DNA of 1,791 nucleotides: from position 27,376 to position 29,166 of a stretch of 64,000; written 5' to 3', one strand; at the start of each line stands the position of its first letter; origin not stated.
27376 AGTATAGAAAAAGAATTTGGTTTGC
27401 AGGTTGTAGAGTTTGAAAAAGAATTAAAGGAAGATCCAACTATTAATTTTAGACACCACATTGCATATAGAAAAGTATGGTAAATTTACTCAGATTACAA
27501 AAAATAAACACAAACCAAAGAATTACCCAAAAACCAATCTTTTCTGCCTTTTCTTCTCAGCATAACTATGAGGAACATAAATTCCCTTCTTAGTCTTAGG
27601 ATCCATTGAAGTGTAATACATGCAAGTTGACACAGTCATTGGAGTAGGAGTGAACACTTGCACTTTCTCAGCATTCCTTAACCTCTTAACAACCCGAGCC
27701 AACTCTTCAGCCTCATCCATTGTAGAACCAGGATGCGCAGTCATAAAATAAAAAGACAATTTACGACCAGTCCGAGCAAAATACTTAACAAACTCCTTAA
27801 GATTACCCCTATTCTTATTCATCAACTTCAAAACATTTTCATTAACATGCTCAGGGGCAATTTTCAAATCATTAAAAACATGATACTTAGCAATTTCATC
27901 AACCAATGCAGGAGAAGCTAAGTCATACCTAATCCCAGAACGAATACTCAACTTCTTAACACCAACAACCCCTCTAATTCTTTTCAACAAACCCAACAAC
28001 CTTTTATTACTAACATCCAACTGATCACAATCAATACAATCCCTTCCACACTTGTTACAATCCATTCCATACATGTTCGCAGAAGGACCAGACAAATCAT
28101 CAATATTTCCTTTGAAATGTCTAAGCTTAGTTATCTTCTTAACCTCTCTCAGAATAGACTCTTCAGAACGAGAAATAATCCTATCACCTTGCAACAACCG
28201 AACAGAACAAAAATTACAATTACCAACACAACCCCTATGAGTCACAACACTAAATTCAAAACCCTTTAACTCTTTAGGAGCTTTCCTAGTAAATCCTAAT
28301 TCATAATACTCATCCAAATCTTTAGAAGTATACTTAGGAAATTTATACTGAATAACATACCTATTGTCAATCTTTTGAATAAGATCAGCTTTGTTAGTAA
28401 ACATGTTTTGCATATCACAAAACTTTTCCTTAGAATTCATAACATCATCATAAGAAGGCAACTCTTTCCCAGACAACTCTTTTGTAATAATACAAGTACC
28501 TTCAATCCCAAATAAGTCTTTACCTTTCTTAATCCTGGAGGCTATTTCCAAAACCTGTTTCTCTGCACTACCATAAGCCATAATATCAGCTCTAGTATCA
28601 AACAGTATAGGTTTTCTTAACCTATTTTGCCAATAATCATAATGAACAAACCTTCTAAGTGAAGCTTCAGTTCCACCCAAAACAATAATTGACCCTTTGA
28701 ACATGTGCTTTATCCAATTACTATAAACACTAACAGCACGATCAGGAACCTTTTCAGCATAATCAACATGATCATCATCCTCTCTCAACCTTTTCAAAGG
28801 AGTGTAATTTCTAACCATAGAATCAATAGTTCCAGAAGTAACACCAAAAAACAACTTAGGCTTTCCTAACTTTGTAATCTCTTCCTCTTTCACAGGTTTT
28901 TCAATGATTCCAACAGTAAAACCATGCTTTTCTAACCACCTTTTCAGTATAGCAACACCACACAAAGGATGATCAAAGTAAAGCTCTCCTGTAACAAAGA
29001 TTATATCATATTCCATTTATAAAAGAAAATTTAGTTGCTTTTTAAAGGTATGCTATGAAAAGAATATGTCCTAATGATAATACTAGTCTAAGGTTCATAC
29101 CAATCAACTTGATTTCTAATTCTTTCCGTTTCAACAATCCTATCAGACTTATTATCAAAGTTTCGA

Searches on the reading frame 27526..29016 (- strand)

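Call 61: search_protein_families(library=pfam, proteins=[window:27526-29016:-], max_evalue=0.00001)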
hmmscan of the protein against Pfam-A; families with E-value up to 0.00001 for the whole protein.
window:27526-29016:- (497 aa): 3 families
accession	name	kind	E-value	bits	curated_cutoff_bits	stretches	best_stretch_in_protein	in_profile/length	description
PF08497.15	Radical_SAM_N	-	2.6e-77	260.5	25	1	2-248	16-285/301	Radical SAM N-terminal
PF04055.27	Radical_SAM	-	9.5e-12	45.8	29.5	1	258-441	2-164/166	Radical SAM superfamily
PF11842.13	DUF3362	-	2.2e-06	28.4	27.6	1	450-479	1-30/151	Domain of unknown function (DUF3362)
